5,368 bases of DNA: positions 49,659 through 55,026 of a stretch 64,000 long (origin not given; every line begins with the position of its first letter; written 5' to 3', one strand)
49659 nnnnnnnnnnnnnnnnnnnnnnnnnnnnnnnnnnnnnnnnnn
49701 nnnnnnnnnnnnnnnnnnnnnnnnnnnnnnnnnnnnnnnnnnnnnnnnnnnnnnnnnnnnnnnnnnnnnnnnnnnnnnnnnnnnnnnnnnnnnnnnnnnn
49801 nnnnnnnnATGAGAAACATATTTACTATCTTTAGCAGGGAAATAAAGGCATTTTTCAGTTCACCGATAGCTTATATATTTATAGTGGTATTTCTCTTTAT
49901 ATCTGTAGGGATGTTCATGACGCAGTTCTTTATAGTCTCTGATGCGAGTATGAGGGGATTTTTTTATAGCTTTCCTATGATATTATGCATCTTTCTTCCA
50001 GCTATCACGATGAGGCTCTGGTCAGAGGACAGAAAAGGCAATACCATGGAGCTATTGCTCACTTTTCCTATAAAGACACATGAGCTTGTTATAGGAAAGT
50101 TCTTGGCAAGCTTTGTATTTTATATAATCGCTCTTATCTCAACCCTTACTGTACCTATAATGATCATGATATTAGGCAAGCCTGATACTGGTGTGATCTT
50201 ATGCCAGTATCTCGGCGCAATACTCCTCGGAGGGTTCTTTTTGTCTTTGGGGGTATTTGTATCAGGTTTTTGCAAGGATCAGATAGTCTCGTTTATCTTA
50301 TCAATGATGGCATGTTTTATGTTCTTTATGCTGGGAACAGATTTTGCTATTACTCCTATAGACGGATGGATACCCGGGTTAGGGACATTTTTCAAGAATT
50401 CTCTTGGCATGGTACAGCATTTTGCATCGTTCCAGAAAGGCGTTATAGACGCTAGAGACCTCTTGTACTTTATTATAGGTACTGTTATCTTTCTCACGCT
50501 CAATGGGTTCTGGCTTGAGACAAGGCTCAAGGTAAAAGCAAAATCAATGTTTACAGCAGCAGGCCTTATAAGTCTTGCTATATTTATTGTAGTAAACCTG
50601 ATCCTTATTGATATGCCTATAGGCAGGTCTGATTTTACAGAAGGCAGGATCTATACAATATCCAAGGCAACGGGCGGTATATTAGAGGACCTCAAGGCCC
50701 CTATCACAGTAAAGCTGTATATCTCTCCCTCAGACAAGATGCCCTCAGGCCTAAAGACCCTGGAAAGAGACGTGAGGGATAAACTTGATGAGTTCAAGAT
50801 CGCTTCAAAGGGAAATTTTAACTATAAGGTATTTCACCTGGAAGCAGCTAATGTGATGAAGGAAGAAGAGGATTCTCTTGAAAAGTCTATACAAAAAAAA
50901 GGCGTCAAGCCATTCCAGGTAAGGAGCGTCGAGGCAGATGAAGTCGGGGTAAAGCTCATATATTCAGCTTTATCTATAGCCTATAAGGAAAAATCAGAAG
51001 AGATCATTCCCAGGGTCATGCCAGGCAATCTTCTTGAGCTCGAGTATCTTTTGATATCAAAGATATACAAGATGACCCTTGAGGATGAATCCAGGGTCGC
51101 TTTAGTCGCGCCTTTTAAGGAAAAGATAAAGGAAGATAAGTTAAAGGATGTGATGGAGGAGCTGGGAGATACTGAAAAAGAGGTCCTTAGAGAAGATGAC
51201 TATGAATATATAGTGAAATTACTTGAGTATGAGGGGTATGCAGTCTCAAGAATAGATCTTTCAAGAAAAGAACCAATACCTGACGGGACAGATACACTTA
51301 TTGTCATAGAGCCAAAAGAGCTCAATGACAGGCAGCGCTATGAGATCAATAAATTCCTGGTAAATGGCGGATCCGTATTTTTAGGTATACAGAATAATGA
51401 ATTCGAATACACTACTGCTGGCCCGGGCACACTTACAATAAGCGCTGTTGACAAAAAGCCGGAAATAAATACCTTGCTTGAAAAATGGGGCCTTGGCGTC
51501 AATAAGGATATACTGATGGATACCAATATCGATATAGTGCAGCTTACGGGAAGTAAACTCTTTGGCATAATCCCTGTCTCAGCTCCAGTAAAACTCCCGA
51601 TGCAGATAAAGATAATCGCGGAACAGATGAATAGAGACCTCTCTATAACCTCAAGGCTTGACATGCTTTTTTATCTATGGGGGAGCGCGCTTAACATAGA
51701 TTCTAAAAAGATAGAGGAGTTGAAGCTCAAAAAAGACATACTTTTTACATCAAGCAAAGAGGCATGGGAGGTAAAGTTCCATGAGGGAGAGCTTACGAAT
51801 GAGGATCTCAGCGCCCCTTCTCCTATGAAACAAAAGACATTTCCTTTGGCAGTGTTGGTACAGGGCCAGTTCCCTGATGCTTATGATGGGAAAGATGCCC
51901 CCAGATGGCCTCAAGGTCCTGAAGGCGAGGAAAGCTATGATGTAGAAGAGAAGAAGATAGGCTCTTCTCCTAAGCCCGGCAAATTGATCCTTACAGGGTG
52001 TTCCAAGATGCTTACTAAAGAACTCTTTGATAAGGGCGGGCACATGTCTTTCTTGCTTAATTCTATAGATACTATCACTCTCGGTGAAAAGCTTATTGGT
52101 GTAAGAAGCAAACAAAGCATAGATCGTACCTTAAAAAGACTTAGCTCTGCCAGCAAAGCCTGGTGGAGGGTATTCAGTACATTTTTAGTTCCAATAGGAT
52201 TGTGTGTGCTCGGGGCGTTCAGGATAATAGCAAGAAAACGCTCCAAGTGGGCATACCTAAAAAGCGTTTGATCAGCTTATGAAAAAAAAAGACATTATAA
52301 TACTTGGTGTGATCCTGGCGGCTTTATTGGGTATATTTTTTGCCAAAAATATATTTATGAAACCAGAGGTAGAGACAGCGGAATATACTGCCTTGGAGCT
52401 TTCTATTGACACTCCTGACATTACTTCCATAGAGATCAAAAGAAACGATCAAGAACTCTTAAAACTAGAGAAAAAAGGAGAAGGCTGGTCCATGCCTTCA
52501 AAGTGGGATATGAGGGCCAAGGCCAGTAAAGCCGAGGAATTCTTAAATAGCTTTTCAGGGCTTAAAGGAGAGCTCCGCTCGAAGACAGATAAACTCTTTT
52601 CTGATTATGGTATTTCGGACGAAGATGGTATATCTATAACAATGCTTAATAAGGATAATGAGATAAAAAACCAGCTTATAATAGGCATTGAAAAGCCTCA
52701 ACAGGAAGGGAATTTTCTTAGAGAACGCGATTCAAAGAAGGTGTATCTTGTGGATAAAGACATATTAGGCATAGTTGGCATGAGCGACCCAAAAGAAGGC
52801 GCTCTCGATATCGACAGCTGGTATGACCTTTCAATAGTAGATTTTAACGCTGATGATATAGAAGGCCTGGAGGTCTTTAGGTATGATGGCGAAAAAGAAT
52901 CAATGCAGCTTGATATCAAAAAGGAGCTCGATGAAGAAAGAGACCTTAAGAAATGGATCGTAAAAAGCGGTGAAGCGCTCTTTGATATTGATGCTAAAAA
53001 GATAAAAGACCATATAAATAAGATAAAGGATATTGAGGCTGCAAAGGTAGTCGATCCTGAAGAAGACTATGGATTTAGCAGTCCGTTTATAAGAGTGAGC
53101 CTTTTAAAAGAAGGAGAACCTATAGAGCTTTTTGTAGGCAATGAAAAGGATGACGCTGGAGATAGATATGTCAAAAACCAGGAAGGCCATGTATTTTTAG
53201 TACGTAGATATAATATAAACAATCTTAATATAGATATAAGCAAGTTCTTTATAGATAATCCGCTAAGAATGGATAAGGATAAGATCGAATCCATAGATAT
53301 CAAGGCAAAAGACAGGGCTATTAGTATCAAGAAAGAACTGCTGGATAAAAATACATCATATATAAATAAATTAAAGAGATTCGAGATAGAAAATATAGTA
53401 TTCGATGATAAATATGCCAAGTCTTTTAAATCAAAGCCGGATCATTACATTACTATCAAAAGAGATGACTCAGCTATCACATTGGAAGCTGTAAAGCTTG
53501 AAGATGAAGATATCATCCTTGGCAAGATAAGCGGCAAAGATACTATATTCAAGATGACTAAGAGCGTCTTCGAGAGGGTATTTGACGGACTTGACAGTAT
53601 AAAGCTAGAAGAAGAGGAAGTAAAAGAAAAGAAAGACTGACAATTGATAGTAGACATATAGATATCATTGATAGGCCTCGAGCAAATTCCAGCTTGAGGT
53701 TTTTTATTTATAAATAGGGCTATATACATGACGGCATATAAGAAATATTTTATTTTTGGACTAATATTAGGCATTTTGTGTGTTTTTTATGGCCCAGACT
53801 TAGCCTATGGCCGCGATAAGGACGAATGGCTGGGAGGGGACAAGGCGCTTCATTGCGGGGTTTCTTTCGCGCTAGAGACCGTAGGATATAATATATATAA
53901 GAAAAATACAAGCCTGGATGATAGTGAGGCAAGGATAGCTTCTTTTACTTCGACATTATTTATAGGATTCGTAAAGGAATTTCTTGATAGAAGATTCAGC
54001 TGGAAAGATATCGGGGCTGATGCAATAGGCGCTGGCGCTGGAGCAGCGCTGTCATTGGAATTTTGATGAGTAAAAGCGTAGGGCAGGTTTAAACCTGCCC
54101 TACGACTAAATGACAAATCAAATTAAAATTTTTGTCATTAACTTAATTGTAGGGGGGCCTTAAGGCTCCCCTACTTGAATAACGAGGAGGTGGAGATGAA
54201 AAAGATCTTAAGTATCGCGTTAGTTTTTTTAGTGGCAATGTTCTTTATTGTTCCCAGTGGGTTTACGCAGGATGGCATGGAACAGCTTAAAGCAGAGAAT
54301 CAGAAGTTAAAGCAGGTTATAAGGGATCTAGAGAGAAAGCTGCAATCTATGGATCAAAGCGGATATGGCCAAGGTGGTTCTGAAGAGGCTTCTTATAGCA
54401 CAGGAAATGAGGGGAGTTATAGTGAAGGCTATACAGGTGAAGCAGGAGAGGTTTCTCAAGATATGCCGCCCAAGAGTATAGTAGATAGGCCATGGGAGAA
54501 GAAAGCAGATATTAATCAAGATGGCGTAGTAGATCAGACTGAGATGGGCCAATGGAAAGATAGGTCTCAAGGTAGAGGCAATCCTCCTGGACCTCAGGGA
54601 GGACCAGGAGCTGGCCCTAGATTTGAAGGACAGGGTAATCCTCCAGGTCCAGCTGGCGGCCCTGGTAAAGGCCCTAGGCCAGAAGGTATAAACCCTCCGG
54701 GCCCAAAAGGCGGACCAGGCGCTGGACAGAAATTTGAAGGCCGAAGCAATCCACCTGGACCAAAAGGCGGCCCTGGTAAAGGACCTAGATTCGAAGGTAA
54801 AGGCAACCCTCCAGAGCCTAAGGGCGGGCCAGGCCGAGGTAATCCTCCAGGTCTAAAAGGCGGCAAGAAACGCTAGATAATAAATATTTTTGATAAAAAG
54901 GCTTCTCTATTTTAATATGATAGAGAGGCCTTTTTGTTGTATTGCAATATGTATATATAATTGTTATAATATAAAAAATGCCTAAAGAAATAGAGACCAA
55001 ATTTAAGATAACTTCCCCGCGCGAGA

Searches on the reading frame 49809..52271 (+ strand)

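Call 47: search_protein_families(library=pfam, proteins=[window:49809-52271:+], max_evalue=5)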
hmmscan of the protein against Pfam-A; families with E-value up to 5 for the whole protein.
window:49809-52271:+ (820 aa): 9 families
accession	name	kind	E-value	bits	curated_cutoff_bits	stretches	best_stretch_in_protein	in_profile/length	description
PF09822.16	ABC_transp_aux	-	2.7e-33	115.9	34.7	1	461-739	15-263/288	ABC-type uncharacterized transport system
PF23357.1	DUF7088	-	1.5e-18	67.4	27.8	1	279-389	2-103/105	Domain of unknown function (DUF7088)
PF12679.13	ABC2_membrane_2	-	1.6e-08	34.6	27.2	1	37-176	56-199/283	ABC-2 family transporter protein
PF13346.12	ABC2_membrane_5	-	4.3e-07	30.1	25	1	28-175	15-159/205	ABC-2 family transporter protein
PF12730.13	ABC2_membrane_4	-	2e-06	28.4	27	1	16-168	19-175/179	ABC-2 family transporter protein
PF12698.13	ABC2_membrane_3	-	3.5e-06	26.8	31.6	1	49-231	161-344/347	ABC-2 family transporter protein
PF14258.12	DUF4350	-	0.0001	23.1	30.4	1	469-530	13-75/181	Domain of unknown function (DUF4350)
PF01061.29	ABC2_membrane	-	0.00042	20.4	26.9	1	3-176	2-177/211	ABC-2 type transporter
PF12392.13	DUF3656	-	0.028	15.6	22.1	1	323-377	44-82/109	Collagenase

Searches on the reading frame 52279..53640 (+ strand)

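Call 47: search_protein_families(library=pfam, proteins=[window:52279-53640:+], max_evalue=5)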
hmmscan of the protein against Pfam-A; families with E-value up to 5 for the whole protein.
window:52279-53640:+ (453 aa): 2 families
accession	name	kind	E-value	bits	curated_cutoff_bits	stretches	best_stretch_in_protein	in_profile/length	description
PF14238.11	DUF4340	-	1.2e-31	110.8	25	3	70-269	1-183/183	Domain of unknown function (DUF4340)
PF06480.20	FtsH_ext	-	0.08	13.6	25.5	1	7-70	2-69/103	FtsH Extracellular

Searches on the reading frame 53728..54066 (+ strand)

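Call 47: search_protein_families(library=pfam, proteins=[window:53728-54066:+], max_evalue=5)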
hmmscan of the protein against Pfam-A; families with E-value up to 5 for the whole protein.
window:53728-54066:+ (112 aa): 2 families
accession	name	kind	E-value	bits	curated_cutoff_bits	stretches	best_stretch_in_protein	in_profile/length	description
PF10043.14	DUF2279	-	0.1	13.7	28.6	1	34-106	11-87/91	Predicted periplasmic lipoprotein (DUF2279)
PF04892.17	VanZ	-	0.17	12.9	30.1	1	64-108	79-121/126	VanZ like family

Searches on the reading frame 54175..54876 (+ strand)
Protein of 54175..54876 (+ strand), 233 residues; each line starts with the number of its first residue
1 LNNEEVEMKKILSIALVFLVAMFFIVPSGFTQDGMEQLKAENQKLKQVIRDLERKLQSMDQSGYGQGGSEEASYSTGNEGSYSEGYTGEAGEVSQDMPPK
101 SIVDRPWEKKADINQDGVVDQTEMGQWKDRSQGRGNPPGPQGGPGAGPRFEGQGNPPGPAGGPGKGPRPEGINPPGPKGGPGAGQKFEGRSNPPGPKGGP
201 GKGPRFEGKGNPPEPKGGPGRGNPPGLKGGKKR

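Call 47: search_protein_families(library=pfam, proteins=[window:54175-54876:+], max_evalue=5)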
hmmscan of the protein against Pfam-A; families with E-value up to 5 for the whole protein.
window:54175-54876:+ (233 aa): 4 families
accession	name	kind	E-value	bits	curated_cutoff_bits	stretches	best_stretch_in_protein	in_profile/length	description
PF10481.14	CENP-F_N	-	0.021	15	37.7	1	34-61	276-303/304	Cenp-F N-terminal domain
PF04977.20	DivIC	-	0.16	12.2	28.9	1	35-59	26-50/80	Septum formation initiator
PF08172.17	CASP_C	-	0.25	11.1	28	1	32-102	4-69/252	CASP C terminal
PF06305.16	LapA_dom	-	0.31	11.4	28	1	12-56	25-63/64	Lipopolysaccharide assembly protein A domain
